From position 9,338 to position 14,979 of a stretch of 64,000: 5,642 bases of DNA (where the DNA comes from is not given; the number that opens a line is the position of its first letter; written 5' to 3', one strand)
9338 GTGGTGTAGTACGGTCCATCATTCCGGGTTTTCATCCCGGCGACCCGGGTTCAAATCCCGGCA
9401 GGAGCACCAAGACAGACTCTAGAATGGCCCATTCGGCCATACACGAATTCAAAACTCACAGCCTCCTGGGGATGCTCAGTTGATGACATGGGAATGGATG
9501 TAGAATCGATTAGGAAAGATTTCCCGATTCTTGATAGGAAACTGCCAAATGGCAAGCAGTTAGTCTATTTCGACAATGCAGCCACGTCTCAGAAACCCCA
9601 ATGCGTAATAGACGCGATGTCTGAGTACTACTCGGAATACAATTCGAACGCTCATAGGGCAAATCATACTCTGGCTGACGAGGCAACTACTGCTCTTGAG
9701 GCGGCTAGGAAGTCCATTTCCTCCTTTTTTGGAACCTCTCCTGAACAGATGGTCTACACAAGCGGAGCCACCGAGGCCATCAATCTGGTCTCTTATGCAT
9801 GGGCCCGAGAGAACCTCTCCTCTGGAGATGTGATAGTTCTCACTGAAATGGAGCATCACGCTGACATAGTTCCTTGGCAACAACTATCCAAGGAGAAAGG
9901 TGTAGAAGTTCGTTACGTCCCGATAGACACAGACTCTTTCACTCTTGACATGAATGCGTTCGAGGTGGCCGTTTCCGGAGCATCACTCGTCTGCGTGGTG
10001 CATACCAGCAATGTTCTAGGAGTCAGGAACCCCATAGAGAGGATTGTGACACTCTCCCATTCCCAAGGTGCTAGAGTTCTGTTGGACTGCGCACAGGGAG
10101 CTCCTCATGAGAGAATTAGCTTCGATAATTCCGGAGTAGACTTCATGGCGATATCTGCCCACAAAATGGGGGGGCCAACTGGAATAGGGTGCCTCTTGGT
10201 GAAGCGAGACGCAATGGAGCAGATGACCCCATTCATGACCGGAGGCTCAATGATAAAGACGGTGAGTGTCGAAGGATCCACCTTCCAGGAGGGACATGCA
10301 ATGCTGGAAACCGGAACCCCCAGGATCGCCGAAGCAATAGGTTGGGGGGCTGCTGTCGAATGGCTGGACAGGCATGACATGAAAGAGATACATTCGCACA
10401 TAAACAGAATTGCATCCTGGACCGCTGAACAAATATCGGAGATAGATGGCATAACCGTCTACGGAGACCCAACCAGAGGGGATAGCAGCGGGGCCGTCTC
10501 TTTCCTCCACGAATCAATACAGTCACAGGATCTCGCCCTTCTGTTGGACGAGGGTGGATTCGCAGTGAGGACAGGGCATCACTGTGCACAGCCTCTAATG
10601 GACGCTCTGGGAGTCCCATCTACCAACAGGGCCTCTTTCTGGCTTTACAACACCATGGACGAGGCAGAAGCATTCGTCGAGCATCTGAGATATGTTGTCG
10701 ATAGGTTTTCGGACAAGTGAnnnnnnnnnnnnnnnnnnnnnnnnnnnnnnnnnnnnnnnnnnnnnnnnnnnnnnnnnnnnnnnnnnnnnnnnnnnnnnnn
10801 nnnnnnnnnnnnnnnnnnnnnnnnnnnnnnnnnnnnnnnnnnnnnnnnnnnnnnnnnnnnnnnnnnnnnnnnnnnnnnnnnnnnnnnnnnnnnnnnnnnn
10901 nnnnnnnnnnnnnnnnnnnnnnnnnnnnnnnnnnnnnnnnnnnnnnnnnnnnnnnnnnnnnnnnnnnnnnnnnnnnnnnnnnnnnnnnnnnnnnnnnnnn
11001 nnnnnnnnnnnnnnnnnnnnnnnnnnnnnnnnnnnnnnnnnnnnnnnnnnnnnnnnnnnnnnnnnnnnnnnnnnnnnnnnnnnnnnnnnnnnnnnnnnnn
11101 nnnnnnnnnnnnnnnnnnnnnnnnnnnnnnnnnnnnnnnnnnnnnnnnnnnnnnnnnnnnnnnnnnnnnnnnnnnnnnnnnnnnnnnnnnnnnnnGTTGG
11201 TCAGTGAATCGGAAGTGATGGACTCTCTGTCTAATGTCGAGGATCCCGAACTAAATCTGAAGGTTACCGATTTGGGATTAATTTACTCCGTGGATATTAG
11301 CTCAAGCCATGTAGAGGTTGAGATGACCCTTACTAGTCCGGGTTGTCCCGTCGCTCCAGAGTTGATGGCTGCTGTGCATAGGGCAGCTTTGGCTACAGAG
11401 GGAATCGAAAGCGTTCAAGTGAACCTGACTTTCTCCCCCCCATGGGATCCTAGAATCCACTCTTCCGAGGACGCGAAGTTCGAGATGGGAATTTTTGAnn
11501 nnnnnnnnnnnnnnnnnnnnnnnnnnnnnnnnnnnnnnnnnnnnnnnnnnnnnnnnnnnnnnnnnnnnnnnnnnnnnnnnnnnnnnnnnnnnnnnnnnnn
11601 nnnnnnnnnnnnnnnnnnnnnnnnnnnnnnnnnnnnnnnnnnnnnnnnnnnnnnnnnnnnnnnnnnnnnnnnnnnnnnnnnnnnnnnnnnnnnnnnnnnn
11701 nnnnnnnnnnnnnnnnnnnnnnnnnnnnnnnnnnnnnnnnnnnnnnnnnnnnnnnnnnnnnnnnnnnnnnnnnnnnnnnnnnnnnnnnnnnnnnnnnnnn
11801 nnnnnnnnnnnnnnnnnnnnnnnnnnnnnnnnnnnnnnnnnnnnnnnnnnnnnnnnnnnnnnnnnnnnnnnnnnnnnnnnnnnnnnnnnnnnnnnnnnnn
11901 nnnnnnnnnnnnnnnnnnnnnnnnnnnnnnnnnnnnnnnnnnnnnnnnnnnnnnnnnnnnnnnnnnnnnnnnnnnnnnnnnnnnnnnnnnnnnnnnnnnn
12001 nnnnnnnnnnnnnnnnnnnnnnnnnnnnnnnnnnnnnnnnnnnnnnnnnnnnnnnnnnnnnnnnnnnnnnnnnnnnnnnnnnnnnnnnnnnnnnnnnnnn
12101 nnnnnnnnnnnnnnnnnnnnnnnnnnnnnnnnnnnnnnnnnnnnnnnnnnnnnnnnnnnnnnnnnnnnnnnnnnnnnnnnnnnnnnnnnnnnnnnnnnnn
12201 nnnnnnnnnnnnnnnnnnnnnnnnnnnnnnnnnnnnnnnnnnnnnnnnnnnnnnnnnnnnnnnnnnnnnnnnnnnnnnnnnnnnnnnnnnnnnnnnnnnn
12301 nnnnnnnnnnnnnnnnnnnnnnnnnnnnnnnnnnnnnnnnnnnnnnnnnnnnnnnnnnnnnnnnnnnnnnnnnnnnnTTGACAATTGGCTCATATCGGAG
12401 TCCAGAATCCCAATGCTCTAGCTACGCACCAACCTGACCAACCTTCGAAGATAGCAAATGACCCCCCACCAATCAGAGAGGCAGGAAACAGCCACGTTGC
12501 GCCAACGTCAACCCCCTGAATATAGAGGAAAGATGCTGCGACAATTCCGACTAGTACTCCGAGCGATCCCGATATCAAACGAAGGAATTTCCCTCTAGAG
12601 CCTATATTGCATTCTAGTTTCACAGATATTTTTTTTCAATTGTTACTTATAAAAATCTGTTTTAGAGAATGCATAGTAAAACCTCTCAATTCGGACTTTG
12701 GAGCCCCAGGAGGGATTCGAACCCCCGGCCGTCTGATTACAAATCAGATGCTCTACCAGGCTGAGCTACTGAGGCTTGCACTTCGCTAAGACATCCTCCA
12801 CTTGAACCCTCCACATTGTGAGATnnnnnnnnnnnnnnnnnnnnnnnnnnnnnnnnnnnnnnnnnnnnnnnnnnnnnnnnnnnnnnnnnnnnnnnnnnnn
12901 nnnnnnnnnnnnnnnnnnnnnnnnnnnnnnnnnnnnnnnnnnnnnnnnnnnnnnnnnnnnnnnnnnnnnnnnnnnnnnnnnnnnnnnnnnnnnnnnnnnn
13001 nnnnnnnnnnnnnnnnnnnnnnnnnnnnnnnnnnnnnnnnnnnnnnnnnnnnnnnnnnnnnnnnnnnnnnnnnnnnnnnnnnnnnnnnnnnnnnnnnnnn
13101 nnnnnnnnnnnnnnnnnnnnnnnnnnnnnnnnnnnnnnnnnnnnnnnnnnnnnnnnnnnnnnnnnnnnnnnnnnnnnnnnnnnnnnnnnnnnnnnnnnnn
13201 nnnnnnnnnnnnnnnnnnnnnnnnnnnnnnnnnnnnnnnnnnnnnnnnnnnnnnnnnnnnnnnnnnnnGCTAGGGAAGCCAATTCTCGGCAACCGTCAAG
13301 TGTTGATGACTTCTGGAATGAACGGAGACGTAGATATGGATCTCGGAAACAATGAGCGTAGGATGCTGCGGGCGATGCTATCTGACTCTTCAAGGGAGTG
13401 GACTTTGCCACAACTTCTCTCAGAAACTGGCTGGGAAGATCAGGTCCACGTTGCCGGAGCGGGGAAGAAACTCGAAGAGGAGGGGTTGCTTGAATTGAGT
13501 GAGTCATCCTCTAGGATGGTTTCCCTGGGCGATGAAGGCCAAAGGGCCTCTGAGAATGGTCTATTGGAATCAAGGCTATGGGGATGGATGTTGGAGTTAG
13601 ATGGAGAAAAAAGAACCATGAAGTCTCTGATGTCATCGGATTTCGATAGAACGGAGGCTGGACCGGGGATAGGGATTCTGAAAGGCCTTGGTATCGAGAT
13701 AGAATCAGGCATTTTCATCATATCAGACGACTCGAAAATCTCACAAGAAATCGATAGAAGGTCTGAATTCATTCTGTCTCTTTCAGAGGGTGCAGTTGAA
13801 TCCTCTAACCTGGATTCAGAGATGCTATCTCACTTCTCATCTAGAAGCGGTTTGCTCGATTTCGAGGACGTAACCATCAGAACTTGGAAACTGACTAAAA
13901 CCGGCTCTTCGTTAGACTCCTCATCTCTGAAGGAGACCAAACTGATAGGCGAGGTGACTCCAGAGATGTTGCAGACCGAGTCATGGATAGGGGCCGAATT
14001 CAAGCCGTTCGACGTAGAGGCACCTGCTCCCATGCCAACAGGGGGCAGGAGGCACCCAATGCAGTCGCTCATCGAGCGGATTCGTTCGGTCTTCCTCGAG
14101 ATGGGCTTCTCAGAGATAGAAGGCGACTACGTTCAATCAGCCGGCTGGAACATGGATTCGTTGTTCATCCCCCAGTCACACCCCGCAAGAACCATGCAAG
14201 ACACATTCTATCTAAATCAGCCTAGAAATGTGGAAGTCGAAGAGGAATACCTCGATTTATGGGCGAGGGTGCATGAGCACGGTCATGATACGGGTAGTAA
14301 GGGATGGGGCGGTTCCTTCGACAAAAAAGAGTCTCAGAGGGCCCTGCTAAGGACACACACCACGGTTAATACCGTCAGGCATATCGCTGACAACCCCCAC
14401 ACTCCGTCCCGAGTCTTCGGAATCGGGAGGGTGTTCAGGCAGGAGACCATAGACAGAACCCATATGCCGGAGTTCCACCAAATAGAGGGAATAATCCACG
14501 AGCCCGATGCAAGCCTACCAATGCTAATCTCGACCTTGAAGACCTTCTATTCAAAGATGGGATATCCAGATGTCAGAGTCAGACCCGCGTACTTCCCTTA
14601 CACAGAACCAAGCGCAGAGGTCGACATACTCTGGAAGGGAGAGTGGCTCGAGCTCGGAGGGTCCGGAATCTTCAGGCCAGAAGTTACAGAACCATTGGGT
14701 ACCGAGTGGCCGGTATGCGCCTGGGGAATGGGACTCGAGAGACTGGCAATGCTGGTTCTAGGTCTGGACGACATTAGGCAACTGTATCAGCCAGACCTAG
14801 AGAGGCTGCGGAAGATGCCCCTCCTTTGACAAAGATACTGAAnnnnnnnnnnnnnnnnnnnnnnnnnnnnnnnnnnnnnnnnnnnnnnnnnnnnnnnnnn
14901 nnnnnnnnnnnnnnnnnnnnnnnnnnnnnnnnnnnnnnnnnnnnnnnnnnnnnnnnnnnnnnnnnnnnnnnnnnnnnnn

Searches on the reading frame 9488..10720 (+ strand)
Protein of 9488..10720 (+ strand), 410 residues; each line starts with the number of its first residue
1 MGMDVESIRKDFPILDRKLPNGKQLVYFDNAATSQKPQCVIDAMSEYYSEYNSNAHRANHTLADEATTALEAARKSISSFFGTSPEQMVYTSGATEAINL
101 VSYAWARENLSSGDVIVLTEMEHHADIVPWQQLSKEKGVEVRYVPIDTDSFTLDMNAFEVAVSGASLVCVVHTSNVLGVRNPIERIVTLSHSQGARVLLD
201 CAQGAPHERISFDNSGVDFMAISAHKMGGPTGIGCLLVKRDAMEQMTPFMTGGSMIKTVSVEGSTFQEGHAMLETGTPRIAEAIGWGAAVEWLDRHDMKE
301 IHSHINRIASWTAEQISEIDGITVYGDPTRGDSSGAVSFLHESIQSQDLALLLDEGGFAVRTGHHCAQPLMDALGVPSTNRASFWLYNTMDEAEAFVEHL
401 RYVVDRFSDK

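Call 22: search_protein_families(library=ncbifam, proteins=[window:9488-10720:+], max_evalue=1e-10)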
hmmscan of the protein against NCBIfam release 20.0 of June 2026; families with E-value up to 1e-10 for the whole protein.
window:9488-10720:+ (410 aa): 15 families
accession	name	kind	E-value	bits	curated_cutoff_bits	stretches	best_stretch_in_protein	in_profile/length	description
TIGR01979.1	sufS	subfamily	2.8e-143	477.6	475.1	1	7-407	2-402/403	SufS family cysteine desulfurase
NF041166.1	f2_encap_cargo1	exception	8.2e-130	434.8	800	1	3-401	225-621/623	family 2A encapsulin nanocompartment cargo protein cysteine desulfurase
NF006791.0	PRK09295.1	equivalog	1.4e-110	370.2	661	1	1-402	1-400/406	cysteine desulfurase SufS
NF008126.0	PRK10874.1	equivalog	2e-97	326.9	607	1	4-404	5-396/401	cysteine desulfurase CsdA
TIGR03392.1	FeS_syn_CsdA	equivalog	4.5e-96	322.4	493.6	1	4-405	2-394/398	cysteine desulfurase CsdA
TIGR01976.1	am_tr_V_VC1184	hypoth_equivalog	1.7e-60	205.4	352.35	1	4-400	2-401/401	cysteine desulfurase-like protein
TIGR01977.1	am_tr_V_EF2568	hypoth_equivalog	3e-59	200.9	377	1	26-402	1-375/376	cysteine desulfurase family protein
TIGR03402.1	FeS_nifS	equivalog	1.7e-45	155.4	530.75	1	26-406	1-372/379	cysteine desulfurase NifS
NF040779.1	Sec_lyase_SclA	exception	1.6e-43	149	525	1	26-401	1-374/378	selenocysteine lyase SclA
NF010611.0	PRK14012.1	equivalog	3.5e-41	141.5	548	1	24-367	5-331/406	IscS subfamily cysteine desulfurase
TIGR03235.1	DNA_S_dndA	equivalog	1.4e-39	136.4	480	1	27-367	1-325/353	cysteine desulfurase DndA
TIGR02006.1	IscS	equivalog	1.6e-38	132.8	643.2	1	25-367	4-327/402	IscS subfamily cysteine desulfurase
TIGR03403.1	nifS_epsilon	equivalog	2.8e-28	98.8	587.7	1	26-373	1-331/382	NifS family cysteine desulfurase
NF002806.0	PRK02948.1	subfamily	1.1e-23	83.8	304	1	25-242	1-216/381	IscS subfamily cysteine desulfurase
TIGR04343.1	egtE_PLP_lyase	equivalog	5.9e-22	78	400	1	26-325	15-296/370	ergothioneine biosynthesis PLP-dependent enzyme EgtE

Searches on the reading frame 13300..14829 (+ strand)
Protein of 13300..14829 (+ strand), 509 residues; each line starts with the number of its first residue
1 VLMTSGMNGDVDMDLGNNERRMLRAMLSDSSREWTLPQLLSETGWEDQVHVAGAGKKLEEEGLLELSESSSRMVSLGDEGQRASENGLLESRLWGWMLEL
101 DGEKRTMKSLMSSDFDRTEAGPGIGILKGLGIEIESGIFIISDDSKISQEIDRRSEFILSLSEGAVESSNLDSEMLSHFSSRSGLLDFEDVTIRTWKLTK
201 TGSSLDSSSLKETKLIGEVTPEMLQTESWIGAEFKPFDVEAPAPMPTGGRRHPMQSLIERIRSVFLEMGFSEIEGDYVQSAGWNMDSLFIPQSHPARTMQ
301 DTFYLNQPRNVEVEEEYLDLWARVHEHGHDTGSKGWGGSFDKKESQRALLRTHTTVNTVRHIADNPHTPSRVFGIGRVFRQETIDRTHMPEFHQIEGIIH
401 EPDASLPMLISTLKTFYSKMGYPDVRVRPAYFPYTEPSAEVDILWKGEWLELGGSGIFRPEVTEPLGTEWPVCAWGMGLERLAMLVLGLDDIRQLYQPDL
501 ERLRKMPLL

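Call 22: search_protein_families(library=ncbifam, proteins=[window:13300-14829:+], max_evalue=1e-10)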
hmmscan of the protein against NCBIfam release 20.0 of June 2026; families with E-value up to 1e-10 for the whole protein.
window:13300-14829:+ (509 aa): 5 families
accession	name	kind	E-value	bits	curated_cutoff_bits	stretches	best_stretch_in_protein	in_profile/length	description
NF003210.0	PRK04172.1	equivalog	2.6e-151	504.9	350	1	13-507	2-492/496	phenylalanine--tRNA ligase subunit alpha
TIGR00468.1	pheS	equivalog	4.5e-102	341.6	237.45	1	210-507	30-323/324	phenylalanine--tRNA ligase subunit alpha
NF051887.1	PheS_related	equivalog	4.5e-33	114.8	300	1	345-500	69-233/349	PheS-related mystery ligase SrmL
TIGR00469.1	pheS_mito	equivalog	2.4e-28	99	258.35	1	425-501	259-338/451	phenylalanine--tRNA ligase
TIGR00470.1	sepS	equivalog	1e-16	60.5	380.65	1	342-500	177-345/533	O-phosphoserine--tRNA ligase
